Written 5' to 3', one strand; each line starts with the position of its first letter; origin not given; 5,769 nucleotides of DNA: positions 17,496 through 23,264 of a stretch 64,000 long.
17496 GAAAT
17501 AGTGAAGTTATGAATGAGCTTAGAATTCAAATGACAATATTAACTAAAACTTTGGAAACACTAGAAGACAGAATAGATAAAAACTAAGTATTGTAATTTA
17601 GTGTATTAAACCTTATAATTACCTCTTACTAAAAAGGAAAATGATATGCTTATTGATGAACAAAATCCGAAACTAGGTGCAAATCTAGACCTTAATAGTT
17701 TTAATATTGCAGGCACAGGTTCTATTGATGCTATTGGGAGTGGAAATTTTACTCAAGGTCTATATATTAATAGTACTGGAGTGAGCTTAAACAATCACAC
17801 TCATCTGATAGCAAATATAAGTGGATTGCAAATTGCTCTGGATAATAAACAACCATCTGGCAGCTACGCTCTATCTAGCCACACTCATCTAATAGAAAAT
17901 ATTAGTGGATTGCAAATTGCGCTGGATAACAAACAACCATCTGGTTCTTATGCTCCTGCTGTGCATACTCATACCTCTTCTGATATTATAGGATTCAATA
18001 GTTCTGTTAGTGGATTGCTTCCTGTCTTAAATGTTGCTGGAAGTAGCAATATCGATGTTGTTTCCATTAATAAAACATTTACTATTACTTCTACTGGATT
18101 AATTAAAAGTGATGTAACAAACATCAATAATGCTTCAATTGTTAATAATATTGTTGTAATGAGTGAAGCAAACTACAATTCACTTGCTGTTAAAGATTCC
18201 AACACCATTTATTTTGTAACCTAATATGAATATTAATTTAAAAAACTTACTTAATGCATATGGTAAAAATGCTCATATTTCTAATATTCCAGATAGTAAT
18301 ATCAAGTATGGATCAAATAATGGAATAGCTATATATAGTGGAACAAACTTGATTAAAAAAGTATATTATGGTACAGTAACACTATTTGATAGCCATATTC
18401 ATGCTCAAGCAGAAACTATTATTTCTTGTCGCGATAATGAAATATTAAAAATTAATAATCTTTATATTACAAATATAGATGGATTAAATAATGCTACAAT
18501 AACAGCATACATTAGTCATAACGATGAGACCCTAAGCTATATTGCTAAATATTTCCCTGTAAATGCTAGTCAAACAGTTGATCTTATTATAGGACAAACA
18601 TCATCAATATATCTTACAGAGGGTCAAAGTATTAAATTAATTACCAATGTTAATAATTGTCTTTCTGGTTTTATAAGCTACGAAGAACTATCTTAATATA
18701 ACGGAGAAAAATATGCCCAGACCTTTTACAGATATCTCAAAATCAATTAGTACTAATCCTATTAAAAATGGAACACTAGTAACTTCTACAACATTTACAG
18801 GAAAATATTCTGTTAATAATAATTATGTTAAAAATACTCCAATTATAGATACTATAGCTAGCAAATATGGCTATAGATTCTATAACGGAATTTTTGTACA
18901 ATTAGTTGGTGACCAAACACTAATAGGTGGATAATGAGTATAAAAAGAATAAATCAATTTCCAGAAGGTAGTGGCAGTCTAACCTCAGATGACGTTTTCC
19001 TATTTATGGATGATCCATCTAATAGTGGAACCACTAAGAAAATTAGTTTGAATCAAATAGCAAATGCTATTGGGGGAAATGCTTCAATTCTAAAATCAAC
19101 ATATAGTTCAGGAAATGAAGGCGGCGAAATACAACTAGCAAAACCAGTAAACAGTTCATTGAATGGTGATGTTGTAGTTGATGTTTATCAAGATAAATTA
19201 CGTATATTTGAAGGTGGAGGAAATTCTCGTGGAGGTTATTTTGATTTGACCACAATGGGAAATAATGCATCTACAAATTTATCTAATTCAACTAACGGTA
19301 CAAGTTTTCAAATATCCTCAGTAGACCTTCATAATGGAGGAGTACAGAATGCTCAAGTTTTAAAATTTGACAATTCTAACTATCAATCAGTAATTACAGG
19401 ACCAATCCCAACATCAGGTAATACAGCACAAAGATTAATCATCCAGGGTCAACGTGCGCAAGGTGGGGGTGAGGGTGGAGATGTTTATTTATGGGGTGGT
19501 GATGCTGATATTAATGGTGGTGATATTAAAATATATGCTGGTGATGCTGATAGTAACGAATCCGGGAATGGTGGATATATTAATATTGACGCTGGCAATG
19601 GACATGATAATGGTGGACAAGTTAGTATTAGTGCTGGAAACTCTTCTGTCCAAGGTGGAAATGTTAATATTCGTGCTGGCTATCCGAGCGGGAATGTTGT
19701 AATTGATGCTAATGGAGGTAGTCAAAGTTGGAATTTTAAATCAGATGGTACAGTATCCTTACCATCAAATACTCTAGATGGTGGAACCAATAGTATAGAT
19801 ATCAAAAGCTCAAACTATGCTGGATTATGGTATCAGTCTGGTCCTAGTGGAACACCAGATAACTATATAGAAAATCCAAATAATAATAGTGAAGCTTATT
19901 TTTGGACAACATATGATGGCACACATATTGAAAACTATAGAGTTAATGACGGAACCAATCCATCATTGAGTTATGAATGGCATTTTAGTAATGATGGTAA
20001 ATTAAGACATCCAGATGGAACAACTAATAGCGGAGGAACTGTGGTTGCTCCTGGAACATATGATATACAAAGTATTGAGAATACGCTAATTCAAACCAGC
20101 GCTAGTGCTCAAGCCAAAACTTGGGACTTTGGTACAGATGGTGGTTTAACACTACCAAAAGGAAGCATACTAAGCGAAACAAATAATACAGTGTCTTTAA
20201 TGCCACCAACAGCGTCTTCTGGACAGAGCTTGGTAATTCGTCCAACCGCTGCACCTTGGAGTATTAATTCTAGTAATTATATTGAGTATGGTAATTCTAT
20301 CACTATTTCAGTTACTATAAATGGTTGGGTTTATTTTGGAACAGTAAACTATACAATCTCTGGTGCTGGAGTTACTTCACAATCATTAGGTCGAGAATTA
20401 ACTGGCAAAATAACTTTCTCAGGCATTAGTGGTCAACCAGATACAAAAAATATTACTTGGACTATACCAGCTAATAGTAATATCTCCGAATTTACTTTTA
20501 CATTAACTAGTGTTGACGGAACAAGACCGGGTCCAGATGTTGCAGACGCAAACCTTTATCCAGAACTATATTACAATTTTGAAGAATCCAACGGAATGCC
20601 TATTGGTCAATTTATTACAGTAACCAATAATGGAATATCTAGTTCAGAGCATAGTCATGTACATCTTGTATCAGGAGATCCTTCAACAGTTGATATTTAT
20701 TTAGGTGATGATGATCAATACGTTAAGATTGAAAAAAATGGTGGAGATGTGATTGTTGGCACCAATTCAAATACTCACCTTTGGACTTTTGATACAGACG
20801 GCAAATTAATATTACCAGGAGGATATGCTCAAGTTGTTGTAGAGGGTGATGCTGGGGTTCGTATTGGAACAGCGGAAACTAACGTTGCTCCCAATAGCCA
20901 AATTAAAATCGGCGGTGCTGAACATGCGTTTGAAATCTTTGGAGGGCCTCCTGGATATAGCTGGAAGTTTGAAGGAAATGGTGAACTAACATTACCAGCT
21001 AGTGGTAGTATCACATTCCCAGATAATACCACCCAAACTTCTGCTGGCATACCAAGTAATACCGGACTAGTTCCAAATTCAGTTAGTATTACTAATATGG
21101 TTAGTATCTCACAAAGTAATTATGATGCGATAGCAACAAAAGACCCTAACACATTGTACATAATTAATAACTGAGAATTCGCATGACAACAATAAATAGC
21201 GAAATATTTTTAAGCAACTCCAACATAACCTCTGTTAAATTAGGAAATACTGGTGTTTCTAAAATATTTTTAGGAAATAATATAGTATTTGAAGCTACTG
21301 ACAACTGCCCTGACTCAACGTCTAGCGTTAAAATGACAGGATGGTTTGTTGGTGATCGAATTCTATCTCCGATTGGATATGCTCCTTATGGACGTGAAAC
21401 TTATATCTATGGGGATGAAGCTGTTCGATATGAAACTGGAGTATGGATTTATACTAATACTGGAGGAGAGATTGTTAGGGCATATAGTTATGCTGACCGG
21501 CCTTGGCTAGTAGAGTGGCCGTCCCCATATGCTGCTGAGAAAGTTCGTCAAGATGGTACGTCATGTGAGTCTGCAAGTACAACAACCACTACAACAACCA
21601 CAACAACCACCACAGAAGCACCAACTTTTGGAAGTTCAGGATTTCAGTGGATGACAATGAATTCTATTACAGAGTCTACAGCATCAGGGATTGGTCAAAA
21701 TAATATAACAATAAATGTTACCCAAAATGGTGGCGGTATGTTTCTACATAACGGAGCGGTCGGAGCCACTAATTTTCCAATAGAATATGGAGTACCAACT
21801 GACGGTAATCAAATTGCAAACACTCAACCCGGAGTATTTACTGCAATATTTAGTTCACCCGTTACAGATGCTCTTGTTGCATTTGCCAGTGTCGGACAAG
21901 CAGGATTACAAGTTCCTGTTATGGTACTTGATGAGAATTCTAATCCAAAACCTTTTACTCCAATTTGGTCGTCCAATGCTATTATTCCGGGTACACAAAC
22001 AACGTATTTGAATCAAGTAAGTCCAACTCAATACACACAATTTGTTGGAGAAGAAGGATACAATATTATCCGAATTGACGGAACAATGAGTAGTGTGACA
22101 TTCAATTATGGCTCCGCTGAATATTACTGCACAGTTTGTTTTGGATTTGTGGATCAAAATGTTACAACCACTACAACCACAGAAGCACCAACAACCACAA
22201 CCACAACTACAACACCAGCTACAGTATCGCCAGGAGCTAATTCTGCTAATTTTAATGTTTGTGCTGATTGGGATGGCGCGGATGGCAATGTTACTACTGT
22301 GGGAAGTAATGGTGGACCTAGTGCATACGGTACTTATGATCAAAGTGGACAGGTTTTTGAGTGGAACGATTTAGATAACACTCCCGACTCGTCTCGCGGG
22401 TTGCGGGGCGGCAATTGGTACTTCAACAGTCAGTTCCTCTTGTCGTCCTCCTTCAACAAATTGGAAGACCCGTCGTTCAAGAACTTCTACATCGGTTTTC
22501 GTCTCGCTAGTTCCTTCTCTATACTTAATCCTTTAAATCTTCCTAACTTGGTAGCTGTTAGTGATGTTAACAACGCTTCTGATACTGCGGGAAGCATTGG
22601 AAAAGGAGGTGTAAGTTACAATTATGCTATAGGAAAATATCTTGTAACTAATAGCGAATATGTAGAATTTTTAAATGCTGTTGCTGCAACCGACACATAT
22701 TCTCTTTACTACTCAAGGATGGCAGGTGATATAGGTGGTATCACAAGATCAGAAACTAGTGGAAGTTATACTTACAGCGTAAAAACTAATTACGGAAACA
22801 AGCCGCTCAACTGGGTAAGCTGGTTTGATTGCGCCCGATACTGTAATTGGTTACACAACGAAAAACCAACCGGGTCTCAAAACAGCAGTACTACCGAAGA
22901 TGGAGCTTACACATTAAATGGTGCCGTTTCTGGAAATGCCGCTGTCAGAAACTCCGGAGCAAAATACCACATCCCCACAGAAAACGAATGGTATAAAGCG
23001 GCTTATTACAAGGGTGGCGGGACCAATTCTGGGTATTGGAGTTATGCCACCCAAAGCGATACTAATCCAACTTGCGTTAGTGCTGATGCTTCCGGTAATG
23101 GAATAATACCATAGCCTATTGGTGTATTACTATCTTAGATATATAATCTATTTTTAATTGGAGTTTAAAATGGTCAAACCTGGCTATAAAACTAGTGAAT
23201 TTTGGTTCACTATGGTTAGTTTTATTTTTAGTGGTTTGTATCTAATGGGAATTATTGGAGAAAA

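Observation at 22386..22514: Internal DGR variable-region signature with no TR/RT in the window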

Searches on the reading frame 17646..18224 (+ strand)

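Call 15: search_protein_families(library=phrogs, proteins=[window:17646-18224:+], max_evalue=0.001)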
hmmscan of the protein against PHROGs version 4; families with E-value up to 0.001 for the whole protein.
window:17646-18224:+ (192 aa): 4 families
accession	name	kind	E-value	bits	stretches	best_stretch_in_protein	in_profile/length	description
phrog_1197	-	tail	6.9e-11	42.9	1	74-192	285-343/715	tail protein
phrog_10485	-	unknown function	1e-05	25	1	44-125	108-177/788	-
phrog_17509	-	unknown function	3e-05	24.6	0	42-73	159-190/281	-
phrog_1560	-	unknown function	0.00027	22.4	1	163-192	33-62/63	-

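Call 85: search_protein_families(library=pfam, proteins=[window:17646-18224:+], max_evalue=0.01)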
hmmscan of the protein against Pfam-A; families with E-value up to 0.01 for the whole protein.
window:17646-18224:+ (192 aa): 2 families
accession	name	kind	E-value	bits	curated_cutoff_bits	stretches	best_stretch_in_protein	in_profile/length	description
PF24243.1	Phage_tail_C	-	2e-09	37.1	23.7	1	168-192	2-26/26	Phage tail tip domain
PF12789.12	PTR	-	2.1e-09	37.8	27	1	49-114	5-58/60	Phage tail repeat like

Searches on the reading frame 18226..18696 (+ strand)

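Call 15: search_protein_families(library=phrogs, proteins=[window:18226-18696:+], max_evalue=0.001)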
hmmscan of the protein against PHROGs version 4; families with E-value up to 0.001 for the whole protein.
window:18226-18696:+ (156 aa): 1 family
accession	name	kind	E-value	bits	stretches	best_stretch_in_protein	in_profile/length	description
phrog_23889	-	unknown function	0.00086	20.3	0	41-85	16-60/63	-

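Call 85: search_protein_families(library=pfam, proteins=[window:18226-18696:+], max_evalue=0.01)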
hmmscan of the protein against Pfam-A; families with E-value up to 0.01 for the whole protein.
window:18226-18696:+ (156 aa): 0 families

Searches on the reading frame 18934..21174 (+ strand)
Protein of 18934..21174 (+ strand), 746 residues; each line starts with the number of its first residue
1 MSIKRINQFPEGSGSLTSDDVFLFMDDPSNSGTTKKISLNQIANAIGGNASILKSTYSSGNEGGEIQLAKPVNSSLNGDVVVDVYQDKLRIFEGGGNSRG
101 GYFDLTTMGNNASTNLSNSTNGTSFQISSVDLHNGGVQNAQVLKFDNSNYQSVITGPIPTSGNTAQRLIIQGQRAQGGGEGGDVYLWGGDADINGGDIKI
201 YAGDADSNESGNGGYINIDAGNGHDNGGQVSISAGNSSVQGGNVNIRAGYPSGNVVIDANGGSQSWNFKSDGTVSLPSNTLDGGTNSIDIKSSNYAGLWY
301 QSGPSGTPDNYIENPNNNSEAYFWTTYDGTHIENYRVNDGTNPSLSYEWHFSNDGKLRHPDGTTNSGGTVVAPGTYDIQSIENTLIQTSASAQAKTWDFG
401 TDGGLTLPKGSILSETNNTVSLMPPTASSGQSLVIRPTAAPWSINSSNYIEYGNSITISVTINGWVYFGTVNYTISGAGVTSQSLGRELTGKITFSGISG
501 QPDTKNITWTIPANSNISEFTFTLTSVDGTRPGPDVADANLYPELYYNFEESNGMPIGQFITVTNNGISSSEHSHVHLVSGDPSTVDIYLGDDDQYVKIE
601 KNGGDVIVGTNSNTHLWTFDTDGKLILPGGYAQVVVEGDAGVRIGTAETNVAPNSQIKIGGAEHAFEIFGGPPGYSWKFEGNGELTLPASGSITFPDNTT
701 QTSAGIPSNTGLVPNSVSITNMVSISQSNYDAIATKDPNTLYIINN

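Call 15: search_protein_families(library=phrogs, proteins=[window:18934-21174:+], max_evalue=0.001)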
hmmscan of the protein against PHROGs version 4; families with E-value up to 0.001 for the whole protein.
window:18934-21174:+ (746 aa): 1 family
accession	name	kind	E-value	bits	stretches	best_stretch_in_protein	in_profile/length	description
phrog_1560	-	unknown function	0.00066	21.2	0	722-744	39-61/63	-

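Call 85: search_protein_families(library=pfam, proteins=[window:18934-21174:+], max_evalue=0.01)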
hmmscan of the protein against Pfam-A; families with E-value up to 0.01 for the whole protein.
window:18934-21174:+ (746 aa): 1 family
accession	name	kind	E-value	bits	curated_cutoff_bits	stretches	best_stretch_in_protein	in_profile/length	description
PF24243.1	Phage_tail_C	-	5.8e-08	32.4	23.7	1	723-744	4-25/26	Phage tail tip domain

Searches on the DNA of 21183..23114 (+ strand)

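Call 13: search_dna_similar(query=window:21183-23114:+, collection=phages, mode=distant, max_rows=30)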
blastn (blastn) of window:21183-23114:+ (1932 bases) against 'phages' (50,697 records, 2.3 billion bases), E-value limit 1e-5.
No match.
